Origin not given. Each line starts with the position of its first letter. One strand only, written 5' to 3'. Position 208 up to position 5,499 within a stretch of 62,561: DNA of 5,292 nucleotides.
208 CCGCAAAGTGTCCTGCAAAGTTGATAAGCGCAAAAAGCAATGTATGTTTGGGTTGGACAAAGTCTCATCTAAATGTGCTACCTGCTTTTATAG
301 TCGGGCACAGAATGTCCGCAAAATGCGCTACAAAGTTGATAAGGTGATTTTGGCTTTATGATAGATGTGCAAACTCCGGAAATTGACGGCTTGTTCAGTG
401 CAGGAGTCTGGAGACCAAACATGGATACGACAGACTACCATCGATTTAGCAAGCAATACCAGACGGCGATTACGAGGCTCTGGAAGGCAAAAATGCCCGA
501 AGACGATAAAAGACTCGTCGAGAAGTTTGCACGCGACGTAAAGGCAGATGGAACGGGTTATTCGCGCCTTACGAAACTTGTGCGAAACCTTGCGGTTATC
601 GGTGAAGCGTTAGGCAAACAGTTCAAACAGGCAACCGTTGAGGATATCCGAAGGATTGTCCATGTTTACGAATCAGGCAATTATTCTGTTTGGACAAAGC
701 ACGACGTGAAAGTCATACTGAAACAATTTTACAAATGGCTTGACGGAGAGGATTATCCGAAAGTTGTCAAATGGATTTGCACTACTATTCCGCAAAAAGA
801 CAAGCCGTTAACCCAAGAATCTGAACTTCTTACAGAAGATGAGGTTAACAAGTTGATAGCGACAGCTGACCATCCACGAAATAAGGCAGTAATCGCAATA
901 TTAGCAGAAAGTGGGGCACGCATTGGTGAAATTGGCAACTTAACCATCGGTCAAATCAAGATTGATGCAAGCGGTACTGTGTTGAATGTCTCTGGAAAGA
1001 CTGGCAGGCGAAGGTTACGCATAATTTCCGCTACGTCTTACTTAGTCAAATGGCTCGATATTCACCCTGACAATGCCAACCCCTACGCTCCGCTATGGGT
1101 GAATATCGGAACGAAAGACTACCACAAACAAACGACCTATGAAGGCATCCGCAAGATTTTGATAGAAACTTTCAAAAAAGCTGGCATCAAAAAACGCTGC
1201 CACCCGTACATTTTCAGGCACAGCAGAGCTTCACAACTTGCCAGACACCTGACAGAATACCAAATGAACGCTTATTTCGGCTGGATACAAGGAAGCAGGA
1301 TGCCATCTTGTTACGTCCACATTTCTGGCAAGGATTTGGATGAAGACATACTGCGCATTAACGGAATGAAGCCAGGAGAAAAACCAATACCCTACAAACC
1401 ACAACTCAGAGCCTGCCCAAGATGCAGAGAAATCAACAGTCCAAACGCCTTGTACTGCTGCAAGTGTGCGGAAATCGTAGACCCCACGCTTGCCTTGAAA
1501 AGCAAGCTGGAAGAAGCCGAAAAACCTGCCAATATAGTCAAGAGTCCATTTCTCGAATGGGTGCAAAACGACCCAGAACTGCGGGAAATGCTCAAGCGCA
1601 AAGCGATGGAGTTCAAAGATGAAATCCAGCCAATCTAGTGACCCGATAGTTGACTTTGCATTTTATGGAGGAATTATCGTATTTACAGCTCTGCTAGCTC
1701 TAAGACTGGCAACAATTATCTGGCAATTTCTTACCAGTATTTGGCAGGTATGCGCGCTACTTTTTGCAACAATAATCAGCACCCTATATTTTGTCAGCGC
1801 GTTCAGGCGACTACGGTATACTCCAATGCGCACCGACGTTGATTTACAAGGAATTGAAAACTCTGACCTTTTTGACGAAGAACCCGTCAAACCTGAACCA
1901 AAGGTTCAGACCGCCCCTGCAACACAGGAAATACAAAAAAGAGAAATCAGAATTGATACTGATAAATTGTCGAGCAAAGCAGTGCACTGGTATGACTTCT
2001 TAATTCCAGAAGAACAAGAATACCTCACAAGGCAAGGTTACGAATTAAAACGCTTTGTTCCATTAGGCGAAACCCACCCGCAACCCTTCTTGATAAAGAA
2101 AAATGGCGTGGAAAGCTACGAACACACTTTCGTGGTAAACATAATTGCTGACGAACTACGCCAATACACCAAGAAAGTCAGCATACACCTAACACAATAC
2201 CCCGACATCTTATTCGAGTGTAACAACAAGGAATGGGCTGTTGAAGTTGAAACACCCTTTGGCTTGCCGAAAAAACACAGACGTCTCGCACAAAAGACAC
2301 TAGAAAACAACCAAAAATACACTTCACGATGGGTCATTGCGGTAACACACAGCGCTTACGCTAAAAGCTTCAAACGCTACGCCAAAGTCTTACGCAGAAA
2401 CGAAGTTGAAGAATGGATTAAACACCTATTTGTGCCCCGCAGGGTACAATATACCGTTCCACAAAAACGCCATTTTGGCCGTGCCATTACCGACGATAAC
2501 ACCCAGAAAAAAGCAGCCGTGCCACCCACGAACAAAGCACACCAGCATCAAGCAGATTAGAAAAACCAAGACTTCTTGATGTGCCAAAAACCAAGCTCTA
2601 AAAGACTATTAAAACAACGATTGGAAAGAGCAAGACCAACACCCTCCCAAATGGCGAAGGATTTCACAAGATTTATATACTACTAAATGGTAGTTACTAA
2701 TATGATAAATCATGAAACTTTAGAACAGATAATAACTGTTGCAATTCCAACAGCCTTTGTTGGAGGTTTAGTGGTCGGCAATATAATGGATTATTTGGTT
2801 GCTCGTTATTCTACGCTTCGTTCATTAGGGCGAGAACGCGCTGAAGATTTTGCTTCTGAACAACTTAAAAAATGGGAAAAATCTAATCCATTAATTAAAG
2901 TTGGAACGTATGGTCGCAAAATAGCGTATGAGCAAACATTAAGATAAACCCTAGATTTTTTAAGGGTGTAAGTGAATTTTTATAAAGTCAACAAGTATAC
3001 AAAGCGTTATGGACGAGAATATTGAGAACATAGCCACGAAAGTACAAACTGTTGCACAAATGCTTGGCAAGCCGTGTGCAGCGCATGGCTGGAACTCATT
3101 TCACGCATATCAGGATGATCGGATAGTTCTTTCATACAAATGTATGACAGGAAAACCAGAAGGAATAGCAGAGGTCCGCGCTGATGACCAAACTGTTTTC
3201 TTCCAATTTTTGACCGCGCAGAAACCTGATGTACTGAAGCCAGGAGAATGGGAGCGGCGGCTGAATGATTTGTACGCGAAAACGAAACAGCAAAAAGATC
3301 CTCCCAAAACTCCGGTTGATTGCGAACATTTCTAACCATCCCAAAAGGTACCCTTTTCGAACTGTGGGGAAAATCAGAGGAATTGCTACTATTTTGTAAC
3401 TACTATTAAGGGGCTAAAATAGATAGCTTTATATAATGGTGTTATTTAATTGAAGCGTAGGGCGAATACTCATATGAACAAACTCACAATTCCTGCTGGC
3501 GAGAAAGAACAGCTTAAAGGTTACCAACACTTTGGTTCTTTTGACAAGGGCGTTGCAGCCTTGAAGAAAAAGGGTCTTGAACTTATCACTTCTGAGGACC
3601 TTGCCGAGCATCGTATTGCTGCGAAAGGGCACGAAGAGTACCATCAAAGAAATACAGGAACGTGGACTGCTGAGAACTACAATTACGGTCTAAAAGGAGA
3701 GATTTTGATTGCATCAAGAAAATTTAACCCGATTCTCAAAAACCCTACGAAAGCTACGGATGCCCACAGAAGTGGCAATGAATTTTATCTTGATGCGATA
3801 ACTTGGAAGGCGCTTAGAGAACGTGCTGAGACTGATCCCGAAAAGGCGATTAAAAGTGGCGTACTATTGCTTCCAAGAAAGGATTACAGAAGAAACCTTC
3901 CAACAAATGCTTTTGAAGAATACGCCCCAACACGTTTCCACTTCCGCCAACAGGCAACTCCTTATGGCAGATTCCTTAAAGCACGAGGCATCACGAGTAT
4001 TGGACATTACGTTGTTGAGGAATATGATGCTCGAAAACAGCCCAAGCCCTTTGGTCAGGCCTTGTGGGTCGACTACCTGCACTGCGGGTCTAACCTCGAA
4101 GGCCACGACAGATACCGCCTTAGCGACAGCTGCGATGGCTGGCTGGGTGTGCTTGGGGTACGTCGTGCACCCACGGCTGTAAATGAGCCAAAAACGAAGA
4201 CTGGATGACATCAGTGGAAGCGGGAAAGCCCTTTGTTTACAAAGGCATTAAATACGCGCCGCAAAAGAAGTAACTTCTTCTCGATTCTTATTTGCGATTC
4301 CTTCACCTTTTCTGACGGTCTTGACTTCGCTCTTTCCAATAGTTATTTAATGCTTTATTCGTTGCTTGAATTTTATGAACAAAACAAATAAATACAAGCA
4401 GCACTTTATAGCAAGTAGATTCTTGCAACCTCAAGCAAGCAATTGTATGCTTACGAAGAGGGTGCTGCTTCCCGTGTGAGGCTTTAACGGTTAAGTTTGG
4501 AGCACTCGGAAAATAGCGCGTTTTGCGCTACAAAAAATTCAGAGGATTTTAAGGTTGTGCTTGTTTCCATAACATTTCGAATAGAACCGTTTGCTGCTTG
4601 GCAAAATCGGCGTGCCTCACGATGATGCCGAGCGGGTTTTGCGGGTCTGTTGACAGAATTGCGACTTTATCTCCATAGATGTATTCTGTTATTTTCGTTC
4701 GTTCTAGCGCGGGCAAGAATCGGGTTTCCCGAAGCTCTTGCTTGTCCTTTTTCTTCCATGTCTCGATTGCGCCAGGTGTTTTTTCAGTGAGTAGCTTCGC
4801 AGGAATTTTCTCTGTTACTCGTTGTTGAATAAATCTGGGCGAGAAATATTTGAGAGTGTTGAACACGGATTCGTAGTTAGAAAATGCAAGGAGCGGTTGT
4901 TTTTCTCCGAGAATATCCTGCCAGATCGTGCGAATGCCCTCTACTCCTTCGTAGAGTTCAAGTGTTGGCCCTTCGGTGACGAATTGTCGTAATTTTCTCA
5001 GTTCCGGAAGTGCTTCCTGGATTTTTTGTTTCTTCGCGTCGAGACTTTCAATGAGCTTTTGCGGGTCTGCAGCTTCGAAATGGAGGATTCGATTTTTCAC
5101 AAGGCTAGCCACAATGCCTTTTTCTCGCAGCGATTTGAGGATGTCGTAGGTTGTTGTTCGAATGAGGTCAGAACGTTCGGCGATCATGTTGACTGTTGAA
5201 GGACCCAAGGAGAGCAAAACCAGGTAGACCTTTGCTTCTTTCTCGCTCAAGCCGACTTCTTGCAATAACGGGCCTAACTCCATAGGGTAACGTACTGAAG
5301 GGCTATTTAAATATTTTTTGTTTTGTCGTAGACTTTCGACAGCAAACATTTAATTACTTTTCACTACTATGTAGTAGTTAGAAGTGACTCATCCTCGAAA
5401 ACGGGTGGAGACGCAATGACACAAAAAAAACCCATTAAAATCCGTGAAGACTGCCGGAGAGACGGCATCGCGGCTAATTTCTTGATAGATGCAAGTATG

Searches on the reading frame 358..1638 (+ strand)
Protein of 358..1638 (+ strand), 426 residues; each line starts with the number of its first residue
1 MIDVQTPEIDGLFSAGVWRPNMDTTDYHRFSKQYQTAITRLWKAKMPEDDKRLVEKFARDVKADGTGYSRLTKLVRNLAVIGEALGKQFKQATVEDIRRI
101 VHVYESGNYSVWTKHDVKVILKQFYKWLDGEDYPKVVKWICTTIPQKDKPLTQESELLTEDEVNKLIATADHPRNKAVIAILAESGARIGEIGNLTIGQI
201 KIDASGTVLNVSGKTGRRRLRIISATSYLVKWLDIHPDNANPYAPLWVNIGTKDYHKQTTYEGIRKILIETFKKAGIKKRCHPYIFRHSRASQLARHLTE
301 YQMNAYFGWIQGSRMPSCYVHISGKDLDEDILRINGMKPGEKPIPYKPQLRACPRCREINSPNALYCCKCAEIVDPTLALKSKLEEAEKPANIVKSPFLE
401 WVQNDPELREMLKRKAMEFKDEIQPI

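Call 63: search_protein_families(library=pfam, proteins=[window:358-1638:+], max_evalue=0.001)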
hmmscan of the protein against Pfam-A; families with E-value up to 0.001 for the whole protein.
window:358-1638:+ (426 aa): 1 family
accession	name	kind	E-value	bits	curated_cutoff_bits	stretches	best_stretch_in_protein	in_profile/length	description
PF00589.27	Phage_integrase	-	4.1e-16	59.7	27.1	1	158-322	3-168/172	Phage integrase family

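Call 78: find_encoding_contigs(protein=window:358-1638:+, flank=10000, max_places=6)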
Protein window:358-1638:+ (426 aa): 2 contigs read that carry it; 2 places shown.
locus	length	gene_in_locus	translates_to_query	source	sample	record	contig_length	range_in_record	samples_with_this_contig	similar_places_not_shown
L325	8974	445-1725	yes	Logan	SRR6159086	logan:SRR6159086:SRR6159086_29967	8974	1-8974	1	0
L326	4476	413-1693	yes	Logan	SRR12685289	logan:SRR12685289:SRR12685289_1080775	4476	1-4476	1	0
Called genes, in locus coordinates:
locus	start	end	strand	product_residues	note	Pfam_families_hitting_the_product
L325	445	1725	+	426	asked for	PF00589:Phage_integrase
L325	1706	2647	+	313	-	-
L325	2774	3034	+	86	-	-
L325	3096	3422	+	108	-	-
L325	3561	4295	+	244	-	-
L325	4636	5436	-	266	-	PF01978:TrmB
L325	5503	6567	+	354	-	PF00682:HMGL-like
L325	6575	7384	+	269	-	PF13489:Methyltransf_23 (weak), PF08241:Methyltransf_11, PF08242:Methyltransf_12 (weak), PF13649:Methyltransf_25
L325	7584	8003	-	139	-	PF01850:PIN, PF10130:PIN_2, PF13470:PIN_3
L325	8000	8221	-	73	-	PF26688:RHH_12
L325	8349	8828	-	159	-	-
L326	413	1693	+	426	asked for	PF00589:Phage_integrase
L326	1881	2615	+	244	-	-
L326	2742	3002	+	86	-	-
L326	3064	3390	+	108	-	-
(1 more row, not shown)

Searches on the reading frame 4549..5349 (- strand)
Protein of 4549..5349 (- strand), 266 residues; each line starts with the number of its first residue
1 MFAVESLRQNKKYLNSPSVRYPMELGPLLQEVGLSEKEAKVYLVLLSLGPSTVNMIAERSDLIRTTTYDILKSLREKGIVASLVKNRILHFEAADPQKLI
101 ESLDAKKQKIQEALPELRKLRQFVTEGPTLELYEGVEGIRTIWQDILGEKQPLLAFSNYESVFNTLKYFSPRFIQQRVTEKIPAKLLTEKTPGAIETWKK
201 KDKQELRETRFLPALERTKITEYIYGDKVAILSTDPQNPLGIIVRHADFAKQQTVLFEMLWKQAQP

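Call 28: search_protein_families(library=pfam, proteins=[window:4549-5349:-], max_evalue=0.01)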
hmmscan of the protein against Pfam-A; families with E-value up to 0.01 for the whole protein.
window:4549-5349:- (266 aa): 4 families
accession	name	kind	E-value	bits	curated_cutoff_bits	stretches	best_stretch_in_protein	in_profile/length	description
PF01978.25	TrmB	-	1.5e-17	63.7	25.6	1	29-96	1-67/68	Sugar-specific transcriptional regulator TrmB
PF09339.16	HTH_IclR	-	0.00083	19.5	22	1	50-81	18-49/52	IclR helix-turn-helix domain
PF03965.22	Penicillinase_R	-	0.0026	18.6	22.6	1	34-94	1-65/115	Penicillinase repressor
PF24033.1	DUF7342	-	0.0049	17.3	31.6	0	49-83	16-50/150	Family of unknown function (DUF7342)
